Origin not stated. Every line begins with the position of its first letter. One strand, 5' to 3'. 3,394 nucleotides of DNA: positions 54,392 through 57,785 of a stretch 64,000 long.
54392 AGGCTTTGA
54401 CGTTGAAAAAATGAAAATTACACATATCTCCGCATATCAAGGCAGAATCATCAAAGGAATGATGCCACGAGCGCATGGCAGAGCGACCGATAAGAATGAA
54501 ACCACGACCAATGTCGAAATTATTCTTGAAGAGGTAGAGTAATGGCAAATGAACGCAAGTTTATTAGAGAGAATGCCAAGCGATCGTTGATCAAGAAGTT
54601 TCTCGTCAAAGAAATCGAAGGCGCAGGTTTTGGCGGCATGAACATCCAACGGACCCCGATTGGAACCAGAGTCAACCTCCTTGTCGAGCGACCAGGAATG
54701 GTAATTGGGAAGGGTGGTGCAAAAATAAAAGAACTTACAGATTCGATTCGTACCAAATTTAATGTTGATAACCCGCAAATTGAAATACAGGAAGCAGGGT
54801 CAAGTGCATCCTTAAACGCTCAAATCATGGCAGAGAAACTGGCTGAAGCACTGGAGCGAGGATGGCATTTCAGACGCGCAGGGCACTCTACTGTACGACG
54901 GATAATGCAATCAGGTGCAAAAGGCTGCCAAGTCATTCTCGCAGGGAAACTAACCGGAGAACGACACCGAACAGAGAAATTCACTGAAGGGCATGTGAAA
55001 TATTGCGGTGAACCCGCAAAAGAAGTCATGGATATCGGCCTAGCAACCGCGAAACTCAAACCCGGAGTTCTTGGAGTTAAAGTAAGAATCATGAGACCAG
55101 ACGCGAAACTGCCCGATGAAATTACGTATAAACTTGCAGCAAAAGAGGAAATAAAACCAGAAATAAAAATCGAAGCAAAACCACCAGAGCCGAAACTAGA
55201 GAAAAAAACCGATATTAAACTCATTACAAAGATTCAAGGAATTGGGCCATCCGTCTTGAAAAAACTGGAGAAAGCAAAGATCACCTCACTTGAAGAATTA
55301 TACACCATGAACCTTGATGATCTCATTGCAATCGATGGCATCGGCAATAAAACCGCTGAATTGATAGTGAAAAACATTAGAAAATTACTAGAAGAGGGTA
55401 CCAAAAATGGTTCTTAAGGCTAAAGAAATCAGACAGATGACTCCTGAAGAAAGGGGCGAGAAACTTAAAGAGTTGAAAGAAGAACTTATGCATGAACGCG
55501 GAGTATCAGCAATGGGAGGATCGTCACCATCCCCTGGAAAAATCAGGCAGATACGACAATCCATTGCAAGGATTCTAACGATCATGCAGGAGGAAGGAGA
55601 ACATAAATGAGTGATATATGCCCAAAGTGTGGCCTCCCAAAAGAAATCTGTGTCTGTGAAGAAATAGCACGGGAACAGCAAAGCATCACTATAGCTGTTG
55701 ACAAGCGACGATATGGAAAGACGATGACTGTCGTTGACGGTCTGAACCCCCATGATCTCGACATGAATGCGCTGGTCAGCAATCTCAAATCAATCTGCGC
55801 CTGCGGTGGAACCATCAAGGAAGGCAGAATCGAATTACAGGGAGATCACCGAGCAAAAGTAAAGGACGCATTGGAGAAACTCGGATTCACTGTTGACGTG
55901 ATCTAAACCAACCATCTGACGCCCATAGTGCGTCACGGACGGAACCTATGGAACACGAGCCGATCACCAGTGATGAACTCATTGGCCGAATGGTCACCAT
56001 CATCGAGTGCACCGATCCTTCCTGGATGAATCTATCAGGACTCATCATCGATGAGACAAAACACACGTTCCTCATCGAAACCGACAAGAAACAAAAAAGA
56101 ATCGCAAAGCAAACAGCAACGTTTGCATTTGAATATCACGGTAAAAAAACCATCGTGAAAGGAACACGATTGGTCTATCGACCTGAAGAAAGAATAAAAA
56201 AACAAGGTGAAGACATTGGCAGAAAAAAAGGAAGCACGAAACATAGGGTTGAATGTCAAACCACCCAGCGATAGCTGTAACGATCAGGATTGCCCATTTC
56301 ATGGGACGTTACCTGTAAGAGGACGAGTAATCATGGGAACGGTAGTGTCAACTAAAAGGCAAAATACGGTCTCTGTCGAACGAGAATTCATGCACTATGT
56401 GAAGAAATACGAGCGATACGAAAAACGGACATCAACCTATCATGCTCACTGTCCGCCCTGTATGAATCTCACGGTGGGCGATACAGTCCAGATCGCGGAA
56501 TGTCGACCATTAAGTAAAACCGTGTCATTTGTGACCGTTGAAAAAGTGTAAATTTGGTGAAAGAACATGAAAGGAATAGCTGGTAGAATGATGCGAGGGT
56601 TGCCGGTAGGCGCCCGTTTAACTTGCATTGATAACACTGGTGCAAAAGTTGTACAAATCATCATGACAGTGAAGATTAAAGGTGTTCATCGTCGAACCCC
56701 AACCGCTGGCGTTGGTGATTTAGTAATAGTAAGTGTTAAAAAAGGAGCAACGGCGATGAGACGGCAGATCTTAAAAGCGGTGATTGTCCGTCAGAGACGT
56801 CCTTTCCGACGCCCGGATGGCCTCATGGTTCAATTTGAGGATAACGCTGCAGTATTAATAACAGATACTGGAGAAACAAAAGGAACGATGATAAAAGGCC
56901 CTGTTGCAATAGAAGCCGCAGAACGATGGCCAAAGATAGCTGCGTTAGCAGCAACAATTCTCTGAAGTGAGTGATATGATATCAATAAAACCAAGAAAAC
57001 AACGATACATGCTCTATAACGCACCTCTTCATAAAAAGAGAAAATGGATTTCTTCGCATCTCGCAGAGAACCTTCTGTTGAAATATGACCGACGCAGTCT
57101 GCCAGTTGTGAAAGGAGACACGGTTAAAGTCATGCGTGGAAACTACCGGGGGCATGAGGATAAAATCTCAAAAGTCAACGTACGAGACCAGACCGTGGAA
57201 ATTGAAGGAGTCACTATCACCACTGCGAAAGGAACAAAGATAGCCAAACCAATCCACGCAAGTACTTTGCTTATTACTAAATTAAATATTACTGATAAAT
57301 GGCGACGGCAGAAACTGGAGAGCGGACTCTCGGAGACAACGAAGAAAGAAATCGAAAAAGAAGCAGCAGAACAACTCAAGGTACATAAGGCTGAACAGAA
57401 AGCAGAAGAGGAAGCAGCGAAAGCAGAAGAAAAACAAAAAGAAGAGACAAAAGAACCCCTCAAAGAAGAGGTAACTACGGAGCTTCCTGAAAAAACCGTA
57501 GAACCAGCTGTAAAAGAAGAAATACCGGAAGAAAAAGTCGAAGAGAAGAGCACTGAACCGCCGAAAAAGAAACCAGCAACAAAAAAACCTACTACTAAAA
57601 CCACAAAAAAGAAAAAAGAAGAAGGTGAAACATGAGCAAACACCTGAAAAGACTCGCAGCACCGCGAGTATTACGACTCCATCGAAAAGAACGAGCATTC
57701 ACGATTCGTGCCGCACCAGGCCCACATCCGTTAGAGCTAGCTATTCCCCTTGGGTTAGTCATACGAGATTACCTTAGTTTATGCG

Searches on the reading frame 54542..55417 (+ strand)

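Call 35: search_protein_families(library=pfam, proteins=[window:54542-55417:+], max_evalue=0.05)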
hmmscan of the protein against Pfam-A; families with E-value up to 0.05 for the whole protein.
window:54542-55417:+ (291 aa): 11 families
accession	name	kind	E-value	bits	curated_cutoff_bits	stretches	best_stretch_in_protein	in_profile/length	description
PF00189.25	Ribosomal_S3_C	-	5.9e-27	94.5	34.1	1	100-183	1-83/83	Ribosomal protein S3, C-terminal domain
PF07650.23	KH_2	-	5.2e-14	52.3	22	1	17-82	2-68/78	KH domain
PF14520.12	HHH_5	-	1.3e-11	45.2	27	1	227-281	3-57/57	Helix-hairpin-helix domain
PF00633.29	HHH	-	2.6e-05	24.3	24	1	250-276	2-28/30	Helix-hairpin-helix motif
PF12826.13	HHH_2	-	9e-05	23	27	1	231-277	8-53/64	Helix-hairpin-helix motif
PF00013.35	KH_1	-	0.00011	22.3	21.5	1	52-78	12-39/66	KH domain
PF03118.21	RNA_pol_A_CTD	-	0.0024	18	23.8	1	242-277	28-63/67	Bacterial RNA polymerase, alpha chain C terminal domain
PF21999.2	IMS_HHH_1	-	0.016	16.1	27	0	233-275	5-45/53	DNA polymerase-iota, thumb domain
PF14716.13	HHH_8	-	0.017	16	30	0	258-279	47-68/73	Helix-hairpin-helix domain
PF11798.14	IMS_HHH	-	0.03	15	24.4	0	228-247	13-32/32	IMS family HHH motif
PF10391.15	DNA_pol_lambd_f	-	0.048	13.9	29.8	0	226-255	1-30/51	Fingers domain of DNA polymerase lambda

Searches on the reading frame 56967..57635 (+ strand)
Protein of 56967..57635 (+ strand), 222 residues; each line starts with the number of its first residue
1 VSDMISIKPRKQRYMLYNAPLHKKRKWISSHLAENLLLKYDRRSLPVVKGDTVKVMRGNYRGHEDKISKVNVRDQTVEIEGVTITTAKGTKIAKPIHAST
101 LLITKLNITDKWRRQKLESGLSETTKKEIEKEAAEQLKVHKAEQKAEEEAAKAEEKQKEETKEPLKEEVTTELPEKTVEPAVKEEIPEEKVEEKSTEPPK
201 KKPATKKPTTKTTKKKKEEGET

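Call 35: search_protein_families(library=pfam, proteins=[window:56967-57635:+], max_evalue=0.05)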
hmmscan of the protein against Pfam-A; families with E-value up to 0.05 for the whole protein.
window:56967-57635:+ (222 aa): 2 families
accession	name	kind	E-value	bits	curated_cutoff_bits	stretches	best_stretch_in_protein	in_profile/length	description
PF16906.11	Ribosomal_L26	-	7.4e-23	81.3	28.8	1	6-118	1-80/82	Ribosomal proteins L26 eukaryotic, L24P archaeal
PF00467.35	KOW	-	0.00074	19.7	22.3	1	49-80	1-32/32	KOW motif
